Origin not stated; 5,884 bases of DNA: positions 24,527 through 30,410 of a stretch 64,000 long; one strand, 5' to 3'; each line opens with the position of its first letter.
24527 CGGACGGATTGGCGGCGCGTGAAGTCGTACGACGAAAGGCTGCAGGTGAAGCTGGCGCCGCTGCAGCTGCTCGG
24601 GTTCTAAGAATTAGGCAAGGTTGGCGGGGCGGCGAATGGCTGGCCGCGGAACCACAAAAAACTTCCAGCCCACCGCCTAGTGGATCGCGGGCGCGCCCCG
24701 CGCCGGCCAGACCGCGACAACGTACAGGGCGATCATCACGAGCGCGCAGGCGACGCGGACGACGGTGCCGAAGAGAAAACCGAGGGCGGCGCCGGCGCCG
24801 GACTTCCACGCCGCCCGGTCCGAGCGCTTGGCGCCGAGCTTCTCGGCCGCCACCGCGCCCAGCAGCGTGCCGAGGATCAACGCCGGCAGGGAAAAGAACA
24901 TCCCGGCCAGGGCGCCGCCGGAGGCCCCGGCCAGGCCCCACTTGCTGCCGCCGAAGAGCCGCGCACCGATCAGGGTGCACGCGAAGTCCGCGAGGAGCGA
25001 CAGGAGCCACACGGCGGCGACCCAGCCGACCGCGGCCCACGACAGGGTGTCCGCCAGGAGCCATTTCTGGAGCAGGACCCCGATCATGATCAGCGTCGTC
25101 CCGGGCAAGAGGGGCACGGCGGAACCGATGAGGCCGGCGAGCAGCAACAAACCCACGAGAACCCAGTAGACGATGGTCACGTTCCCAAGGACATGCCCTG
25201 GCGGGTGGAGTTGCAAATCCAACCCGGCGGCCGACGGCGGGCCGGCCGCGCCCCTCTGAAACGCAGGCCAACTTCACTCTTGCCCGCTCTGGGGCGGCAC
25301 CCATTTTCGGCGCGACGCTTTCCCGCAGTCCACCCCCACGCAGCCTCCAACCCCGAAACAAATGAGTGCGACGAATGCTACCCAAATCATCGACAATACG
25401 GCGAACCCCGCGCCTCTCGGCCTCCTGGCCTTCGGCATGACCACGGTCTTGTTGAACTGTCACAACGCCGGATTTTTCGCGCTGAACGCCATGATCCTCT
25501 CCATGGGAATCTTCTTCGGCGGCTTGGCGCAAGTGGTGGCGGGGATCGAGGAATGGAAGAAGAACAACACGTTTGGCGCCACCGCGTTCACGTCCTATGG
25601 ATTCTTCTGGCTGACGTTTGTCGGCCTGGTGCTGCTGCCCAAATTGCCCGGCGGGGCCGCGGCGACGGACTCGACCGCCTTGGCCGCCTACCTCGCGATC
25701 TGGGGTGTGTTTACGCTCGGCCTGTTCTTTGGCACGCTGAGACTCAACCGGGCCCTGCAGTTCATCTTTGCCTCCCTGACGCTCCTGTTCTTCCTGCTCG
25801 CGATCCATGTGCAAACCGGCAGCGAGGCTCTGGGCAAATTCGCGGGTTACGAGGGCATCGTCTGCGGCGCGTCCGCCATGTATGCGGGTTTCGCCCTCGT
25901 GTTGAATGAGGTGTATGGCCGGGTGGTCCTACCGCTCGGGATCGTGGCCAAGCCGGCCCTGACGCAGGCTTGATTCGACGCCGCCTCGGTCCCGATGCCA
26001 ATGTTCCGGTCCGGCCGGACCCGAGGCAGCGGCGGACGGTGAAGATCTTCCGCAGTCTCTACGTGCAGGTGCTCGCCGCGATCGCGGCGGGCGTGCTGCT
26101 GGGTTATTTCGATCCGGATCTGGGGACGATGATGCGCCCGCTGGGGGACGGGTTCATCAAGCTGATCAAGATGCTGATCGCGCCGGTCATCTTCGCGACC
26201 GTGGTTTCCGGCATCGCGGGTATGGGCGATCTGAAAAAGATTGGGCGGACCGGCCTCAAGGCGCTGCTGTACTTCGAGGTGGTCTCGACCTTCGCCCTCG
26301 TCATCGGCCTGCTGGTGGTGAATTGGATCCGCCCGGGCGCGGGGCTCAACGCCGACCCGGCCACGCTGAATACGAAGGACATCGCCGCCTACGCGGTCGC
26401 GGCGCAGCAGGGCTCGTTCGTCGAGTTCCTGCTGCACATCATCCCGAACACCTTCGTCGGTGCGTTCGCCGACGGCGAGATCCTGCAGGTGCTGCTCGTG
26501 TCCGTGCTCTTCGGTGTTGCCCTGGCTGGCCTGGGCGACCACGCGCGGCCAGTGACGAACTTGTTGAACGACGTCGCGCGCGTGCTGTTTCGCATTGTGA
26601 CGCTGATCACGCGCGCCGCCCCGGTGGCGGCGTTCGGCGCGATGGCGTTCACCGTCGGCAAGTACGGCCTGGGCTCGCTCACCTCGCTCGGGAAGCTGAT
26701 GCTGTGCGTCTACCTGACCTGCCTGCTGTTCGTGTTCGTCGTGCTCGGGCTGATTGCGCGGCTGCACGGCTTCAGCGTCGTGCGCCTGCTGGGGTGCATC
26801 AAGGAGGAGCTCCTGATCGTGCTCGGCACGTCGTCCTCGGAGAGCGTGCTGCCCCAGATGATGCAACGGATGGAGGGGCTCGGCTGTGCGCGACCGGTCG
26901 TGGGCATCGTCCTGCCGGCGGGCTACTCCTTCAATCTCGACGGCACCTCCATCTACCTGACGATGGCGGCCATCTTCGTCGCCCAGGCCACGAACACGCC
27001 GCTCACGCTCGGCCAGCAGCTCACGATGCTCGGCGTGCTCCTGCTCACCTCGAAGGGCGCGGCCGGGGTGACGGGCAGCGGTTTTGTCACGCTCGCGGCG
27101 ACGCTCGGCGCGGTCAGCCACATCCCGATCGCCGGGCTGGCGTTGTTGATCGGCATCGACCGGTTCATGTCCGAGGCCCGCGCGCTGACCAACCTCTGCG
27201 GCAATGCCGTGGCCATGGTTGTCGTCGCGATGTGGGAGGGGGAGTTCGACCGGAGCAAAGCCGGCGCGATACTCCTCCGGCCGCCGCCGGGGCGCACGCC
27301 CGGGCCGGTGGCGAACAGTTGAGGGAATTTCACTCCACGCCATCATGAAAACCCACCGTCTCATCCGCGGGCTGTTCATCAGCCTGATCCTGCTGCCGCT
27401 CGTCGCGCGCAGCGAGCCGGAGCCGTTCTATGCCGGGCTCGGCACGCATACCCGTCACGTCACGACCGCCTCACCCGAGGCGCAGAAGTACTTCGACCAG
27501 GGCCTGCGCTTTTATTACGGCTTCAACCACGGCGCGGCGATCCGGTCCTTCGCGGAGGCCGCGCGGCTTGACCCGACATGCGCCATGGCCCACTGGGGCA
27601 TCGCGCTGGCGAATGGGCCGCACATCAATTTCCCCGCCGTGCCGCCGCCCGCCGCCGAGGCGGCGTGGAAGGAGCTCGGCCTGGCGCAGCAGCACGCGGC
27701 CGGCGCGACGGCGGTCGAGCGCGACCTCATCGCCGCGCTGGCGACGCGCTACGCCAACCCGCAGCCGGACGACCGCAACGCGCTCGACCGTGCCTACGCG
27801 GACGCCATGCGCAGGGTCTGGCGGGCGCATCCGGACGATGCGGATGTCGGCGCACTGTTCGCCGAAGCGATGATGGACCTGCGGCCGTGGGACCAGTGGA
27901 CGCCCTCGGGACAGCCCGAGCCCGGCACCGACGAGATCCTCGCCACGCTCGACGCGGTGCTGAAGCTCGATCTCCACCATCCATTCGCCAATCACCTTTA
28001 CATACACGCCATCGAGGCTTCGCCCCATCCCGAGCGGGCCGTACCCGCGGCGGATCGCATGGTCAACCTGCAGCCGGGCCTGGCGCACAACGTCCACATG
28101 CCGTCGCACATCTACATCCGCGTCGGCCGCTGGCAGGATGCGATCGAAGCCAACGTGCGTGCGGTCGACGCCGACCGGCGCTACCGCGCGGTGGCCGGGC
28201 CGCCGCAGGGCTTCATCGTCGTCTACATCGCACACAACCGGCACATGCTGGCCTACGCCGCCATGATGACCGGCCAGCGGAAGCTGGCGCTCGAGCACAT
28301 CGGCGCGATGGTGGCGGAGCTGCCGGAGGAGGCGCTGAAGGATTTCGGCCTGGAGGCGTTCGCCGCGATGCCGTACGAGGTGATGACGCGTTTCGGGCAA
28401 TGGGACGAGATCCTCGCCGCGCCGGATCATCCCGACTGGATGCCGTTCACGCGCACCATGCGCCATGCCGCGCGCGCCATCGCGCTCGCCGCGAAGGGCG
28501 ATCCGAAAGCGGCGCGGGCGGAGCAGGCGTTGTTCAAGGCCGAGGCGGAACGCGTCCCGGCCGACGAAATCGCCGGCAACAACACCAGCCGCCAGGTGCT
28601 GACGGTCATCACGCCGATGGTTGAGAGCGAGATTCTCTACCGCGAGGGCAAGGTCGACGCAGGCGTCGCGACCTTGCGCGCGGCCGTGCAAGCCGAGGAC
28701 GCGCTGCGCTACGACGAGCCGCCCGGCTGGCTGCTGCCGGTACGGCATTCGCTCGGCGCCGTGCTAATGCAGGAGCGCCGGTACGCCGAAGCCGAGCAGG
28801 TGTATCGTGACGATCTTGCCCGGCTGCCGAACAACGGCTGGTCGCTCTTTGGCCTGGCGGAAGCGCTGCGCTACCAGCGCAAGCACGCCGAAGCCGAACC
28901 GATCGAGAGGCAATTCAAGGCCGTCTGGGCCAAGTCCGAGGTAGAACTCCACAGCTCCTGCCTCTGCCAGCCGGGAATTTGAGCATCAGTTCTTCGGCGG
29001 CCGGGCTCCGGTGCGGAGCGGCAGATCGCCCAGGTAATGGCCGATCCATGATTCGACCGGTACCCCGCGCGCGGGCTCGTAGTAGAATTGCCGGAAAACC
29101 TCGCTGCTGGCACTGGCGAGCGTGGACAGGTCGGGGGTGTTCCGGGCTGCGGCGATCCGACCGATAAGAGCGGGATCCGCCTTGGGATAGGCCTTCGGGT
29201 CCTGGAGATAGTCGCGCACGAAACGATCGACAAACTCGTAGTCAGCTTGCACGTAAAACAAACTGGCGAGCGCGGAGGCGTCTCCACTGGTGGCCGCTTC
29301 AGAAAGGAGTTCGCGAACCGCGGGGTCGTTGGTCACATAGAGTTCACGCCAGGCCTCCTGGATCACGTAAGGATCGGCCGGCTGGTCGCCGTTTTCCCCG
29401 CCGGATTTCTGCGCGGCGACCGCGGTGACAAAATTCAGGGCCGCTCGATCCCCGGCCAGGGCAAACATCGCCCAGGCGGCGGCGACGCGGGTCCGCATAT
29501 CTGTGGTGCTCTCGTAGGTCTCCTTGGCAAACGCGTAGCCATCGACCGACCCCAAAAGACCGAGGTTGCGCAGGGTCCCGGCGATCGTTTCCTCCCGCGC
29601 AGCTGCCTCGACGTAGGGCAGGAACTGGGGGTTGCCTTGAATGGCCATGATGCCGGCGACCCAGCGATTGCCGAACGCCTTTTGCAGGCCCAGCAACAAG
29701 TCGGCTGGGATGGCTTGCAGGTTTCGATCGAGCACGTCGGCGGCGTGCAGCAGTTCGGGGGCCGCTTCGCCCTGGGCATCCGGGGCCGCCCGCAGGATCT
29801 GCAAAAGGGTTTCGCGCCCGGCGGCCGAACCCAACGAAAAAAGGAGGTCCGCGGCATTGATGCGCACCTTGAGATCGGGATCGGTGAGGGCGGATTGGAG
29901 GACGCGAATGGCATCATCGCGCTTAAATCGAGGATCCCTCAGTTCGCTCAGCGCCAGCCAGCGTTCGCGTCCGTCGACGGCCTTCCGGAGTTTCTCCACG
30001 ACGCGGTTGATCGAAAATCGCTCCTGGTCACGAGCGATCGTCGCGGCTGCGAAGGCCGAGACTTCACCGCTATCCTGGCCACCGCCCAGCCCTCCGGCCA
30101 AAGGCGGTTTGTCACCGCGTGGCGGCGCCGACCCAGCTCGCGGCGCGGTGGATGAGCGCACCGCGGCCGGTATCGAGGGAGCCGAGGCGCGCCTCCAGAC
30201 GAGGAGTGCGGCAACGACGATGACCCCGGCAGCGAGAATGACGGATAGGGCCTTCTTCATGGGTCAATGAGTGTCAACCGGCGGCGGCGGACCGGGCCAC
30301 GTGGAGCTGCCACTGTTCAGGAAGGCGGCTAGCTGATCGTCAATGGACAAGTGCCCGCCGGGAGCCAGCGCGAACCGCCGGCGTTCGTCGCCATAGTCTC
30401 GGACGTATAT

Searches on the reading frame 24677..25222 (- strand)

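Call 7: search_protein_families(library=pfam, proteins=[window:24677-25222:-], max_evalue=0.001)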
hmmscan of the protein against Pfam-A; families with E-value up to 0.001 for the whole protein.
window:24677-25222:- (181 aa): 1 family
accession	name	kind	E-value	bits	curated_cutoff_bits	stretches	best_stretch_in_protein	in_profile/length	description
PF04306.18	DUF456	-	1e-28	100.8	29.4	1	36-171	2-139/139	Protein of unknown function (DUF456)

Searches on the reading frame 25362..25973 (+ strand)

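Call 8: search_protein_families(library=pfam, proteins=[window:25362-25973:+], max_evalue=0.001)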
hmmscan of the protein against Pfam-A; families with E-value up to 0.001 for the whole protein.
window:25362-25973:+ (203 aa): 1 family
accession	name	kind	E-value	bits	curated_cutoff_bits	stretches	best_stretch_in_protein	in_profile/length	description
PF01184.24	Gpr1_Fun34_YaaH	-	7.6e-36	124.1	25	1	11-183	15-193/207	GPR1/FUN34/yaaH family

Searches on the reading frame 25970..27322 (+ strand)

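Call 8: search_protein_families(library=pfam, proteins=[window:25970-27322:+], max_evalue=0.001)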
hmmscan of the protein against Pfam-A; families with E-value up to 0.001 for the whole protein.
window:25970-27322:+ (450 aa): 1 family
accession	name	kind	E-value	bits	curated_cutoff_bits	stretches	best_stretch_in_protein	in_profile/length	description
PF00375.23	SDF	-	2.1e-108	363.3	27.9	1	30-422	1-387/387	Sodium:dicarboxylate symporter family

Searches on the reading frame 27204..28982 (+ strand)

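Call 8: search_protein_families(library=pfam, proteins=[window:27204-28982:+], max_evalue=0.001)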
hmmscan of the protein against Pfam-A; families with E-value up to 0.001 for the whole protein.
window:27204-28982:+ (592 aa): 2 families
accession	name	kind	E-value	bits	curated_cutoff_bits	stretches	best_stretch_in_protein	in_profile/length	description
PF07719.23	TPR_2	-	1.4e-07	31.6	27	0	516-544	6-34/34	Tetratricopeptide repeat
PF13176.12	TPR_7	-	2.6e-05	24.4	27.9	0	515-542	3-32/36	Tetratricopeptide repeat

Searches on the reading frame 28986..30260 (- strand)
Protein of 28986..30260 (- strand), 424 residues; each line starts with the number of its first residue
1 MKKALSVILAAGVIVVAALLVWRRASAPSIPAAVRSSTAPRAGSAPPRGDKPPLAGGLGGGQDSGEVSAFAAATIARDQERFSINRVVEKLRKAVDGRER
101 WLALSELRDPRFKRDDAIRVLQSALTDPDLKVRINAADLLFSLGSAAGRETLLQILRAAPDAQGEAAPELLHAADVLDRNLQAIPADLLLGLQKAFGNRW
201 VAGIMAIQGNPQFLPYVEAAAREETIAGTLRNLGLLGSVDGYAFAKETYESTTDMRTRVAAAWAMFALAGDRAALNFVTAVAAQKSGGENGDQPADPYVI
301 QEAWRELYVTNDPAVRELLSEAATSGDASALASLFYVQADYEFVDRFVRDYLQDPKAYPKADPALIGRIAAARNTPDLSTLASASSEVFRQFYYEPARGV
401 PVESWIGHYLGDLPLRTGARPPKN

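Call 8: search_protein_families(library=pfam, proteins=[window:28986-30260:-], max_evalue=0.001)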
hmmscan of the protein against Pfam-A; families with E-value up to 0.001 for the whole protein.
window:28986-30260:- (424 aa): 1 family
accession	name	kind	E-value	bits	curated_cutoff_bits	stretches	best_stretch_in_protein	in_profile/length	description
PF13646.12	HEAT_2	-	6.3e-11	42.8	27.7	1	87-162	4-77/88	HEAT repeats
